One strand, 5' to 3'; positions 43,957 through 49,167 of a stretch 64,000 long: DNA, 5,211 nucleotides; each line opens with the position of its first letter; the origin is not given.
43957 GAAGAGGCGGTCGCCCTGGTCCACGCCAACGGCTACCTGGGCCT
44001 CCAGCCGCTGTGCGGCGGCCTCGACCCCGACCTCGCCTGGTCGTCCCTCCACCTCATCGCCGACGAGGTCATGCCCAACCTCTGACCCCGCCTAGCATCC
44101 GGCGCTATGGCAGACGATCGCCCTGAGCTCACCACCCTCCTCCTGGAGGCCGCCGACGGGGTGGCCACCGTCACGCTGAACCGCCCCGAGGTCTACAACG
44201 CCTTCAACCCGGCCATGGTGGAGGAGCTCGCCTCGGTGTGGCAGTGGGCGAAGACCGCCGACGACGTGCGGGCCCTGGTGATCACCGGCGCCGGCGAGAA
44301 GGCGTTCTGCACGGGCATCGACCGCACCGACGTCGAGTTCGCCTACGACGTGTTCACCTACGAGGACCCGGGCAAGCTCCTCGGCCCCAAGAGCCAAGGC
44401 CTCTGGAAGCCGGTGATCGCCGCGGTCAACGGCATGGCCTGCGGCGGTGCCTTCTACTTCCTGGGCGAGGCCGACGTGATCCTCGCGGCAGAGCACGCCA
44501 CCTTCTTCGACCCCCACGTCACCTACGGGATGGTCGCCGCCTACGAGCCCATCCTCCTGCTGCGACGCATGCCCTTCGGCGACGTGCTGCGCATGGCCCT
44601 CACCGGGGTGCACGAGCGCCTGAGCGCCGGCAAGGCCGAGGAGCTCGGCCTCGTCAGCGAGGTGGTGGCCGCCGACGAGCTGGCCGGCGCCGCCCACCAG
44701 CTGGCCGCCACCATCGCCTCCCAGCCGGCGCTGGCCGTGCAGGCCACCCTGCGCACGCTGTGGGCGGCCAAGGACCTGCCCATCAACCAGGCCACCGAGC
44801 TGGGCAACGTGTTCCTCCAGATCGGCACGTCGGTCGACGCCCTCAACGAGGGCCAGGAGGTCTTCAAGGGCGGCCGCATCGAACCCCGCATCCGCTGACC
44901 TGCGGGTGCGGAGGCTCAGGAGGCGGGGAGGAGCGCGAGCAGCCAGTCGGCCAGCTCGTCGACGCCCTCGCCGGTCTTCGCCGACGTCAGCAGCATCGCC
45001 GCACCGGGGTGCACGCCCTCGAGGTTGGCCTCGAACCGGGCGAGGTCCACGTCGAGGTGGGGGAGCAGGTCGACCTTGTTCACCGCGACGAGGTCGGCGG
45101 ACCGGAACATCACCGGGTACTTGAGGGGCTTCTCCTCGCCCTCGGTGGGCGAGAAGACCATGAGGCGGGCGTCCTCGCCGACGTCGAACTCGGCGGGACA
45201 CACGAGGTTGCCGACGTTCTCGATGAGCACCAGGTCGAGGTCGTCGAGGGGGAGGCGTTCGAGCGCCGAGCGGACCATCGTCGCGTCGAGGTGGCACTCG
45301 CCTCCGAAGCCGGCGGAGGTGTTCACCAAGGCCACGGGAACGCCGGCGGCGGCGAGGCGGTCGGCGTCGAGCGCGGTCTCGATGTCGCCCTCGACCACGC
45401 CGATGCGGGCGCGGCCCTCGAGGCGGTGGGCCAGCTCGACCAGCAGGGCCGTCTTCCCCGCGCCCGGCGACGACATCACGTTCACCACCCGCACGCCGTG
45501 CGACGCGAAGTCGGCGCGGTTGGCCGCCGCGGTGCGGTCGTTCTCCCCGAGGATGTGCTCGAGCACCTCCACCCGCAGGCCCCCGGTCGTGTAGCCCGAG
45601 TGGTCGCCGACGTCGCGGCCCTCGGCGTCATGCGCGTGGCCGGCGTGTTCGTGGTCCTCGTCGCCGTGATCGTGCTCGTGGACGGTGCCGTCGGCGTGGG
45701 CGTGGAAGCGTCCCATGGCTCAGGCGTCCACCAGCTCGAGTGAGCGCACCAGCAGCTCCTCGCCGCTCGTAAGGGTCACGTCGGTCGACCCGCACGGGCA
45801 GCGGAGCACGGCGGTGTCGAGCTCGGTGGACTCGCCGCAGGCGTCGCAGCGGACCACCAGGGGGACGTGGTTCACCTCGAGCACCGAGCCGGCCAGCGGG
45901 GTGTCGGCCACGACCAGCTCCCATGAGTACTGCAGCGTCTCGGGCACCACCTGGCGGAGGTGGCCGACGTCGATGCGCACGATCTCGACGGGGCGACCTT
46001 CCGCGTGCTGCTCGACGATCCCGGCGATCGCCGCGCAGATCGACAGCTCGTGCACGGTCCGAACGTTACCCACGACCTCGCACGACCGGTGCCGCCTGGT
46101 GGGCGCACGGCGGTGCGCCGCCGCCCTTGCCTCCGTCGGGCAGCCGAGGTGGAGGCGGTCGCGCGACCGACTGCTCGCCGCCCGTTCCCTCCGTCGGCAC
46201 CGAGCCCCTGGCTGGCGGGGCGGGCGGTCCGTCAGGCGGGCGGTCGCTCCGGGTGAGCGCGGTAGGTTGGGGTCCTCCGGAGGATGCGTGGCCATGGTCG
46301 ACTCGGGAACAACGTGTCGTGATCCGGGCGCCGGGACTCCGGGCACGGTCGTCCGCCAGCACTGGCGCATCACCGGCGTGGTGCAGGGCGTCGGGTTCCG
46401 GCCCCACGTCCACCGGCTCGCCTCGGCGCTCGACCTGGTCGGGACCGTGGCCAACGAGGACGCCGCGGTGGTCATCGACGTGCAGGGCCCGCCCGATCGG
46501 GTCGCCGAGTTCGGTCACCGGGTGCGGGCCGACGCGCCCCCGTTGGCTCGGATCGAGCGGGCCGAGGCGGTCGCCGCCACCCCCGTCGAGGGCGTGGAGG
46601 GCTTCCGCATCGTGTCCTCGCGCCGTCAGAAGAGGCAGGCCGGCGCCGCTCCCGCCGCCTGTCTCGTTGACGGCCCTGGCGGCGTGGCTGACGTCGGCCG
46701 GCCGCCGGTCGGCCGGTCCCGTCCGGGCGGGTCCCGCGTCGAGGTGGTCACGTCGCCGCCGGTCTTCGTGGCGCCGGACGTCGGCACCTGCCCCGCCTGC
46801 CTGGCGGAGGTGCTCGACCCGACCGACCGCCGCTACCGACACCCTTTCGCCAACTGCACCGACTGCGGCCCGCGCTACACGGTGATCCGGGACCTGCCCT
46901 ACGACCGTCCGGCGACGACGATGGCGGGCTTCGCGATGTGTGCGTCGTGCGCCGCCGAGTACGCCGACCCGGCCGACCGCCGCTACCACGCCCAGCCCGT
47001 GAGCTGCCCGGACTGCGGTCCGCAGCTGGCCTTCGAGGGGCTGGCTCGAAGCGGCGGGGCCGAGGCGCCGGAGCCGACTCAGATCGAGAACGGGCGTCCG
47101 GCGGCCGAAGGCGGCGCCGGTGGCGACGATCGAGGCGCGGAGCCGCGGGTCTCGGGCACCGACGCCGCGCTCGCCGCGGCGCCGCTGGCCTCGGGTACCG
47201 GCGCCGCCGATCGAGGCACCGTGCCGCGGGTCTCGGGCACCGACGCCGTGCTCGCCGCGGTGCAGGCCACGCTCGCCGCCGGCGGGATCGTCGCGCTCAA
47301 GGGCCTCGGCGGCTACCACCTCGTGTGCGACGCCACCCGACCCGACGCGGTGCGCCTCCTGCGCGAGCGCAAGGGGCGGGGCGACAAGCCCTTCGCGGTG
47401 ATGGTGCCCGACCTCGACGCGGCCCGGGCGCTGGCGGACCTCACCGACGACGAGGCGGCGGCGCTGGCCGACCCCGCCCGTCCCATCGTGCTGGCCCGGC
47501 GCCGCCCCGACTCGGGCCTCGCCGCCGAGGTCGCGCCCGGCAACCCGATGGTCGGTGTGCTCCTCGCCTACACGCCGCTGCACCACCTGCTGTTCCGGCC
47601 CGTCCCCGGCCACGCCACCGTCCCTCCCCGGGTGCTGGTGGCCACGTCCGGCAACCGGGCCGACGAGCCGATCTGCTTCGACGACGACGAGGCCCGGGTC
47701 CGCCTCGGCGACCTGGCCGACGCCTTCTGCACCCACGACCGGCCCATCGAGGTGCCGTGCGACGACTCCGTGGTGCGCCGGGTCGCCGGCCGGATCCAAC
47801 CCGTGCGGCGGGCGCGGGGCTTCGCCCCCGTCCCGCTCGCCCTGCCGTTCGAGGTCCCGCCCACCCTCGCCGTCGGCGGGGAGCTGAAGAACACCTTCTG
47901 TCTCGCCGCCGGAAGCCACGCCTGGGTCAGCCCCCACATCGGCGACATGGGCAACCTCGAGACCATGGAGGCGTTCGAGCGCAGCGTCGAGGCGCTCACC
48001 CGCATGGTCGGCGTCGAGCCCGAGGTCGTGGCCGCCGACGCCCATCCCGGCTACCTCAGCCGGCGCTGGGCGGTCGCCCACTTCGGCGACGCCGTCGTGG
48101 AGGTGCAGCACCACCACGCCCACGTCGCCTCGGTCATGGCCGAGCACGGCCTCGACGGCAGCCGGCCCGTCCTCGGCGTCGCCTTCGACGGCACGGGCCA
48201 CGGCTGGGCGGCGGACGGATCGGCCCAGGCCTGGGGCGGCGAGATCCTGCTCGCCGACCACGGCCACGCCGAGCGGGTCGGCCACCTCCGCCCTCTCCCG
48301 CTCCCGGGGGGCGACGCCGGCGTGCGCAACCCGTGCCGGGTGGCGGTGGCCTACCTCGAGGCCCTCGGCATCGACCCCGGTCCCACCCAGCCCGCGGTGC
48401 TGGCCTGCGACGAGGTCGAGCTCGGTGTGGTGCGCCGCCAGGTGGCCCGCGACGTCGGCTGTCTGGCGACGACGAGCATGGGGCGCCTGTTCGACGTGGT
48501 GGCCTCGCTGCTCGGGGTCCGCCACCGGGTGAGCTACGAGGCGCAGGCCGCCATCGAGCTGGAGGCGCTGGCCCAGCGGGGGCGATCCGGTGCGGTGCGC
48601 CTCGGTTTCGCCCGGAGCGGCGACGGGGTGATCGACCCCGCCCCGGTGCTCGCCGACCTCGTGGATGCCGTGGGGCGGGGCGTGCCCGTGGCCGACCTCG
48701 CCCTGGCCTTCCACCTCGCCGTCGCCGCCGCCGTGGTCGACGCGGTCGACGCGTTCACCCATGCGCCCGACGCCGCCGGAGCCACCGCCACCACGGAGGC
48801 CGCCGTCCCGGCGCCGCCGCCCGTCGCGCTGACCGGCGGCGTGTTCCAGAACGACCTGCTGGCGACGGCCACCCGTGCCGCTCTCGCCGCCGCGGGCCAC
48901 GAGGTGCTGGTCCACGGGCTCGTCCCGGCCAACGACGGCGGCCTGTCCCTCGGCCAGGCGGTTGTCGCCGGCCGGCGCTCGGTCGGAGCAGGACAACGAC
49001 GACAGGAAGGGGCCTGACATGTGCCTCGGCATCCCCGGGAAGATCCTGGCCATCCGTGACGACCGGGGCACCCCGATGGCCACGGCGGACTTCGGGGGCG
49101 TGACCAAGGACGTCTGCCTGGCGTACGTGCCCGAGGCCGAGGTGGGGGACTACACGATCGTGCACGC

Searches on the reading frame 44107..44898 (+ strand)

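Call 69: search_protein_families(library=pfam, proteins=[window:44107-44898:+], max_evalue=0.0001)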
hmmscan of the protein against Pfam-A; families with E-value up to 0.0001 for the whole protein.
window:44107-44898:+ (263 aa): 2 families
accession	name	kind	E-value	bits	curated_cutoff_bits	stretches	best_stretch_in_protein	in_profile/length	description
PF00378.25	ECH_1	-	4.1e-37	128.3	27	1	15-253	2-240/251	Enoyl-CoA hydratase/isomerase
PF16113.10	ECH_2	-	1.9e-19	70.8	27.2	1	20-219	2-203/335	Enoyl-CoA hydratase/isomerase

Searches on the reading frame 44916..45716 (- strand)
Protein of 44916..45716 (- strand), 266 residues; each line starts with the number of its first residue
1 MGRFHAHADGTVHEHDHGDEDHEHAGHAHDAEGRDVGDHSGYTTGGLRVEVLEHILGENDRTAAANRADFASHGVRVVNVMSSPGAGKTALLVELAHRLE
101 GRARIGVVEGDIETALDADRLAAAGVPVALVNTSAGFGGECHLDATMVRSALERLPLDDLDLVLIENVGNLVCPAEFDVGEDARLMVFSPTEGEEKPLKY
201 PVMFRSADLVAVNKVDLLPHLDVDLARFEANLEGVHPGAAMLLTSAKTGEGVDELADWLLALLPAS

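Call 69: search_protein_families(library=pfam, proteins=[window:44916-45716:-], max_evalue=0.0001)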
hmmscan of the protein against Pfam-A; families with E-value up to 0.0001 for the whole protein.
window:44916-45716:- (266 aa): 1 family
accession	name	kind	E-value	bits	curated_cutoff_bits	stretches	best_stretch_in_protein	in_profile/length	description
PF02492.25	cobW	-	9.1e-18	64.9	20.7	1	77-241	2-178/180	CobW/HypB/UreG, nucleotide-binding domain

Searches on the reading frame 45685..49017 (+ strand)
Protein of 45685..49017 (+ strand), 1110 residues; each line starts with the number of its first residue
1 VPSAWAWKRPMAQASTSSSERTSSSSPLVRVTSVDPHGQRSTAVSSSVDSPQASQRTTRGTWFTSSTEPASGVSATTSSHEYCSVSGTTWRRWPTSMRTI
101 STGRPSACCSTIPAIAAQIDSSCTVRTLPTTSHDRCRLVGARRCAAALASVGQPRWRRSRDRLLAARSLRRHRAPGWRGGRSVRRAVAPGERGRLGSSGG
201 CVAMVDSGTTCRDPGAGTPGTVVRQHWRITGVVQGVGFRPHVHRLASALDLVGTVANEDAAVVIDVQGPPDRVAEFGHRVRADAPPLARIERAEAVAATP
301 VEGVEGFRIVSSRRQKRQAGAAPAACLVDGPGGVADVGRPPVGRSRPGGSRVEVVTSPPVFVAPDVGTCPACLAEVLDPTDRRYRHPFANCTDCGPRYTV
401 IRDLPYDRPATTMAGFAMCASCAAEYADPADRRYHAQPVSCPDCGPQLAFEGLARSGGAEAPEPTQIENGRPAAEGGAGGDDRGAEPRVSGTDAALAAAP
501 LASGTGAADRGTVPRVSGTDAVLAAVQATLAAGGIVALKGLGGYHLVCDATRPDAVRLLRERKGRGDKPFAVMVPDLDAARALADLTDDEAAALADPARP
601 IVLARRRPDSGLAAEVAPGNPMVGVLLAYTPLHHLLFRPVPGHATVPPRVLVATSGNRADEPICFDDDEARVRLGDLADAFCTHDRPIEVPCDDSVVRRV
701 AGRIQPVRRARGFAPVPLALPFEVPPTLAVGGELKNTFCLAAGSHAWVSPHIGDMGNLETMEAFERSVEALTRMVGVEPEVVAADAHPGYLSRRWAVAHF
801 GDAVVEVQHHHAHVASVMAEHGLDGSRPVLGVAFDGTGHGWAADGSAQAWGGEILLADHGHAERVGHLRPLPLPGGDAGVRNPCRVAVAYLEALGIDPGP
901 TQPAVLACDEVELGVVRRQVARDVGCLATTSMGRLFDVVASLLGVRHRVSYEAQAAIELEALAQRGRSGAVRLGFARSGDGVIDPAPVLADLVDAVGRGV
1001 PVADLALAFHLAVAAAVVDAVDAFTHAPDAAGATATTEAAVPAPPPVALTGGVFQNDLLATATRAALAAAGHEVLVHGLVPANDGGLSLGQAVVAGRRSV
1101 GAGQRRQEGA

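Call 41: search_protein_families(library=pfam, proteins=[window:45685-49017:+], max_evalue=0.00001)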
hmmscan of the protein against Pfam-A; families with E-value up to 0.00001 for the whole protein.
window:45685-49017:+ (1110 aa): 5 families
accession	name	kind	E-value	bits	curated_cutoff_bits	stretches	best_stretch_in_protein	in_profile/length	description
PF22521.2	HypF_C_2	-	4.2e-63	213.8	27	1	831-1091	1-241/241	Carbamoyltransferase, Kae1-like Domain, second subdomain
PF01300.24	Sua5_yciO_yrdC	-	2.7e-38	131.7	25.1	1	530-709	3-177/178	Telomere recombination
PF17788.7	HypF_C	-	4.7e-35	120.7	23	1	725-820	4-99/99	HypF Kae1-like domain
PF07503.17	zf-HYPF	-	1.4e-31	108.4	23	2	418-449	1-32/34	HypF finger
PF00708.24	Acylphosphatase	-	9.2e-18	64.8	22.5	1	226-309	2-85/85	Acylphosphatase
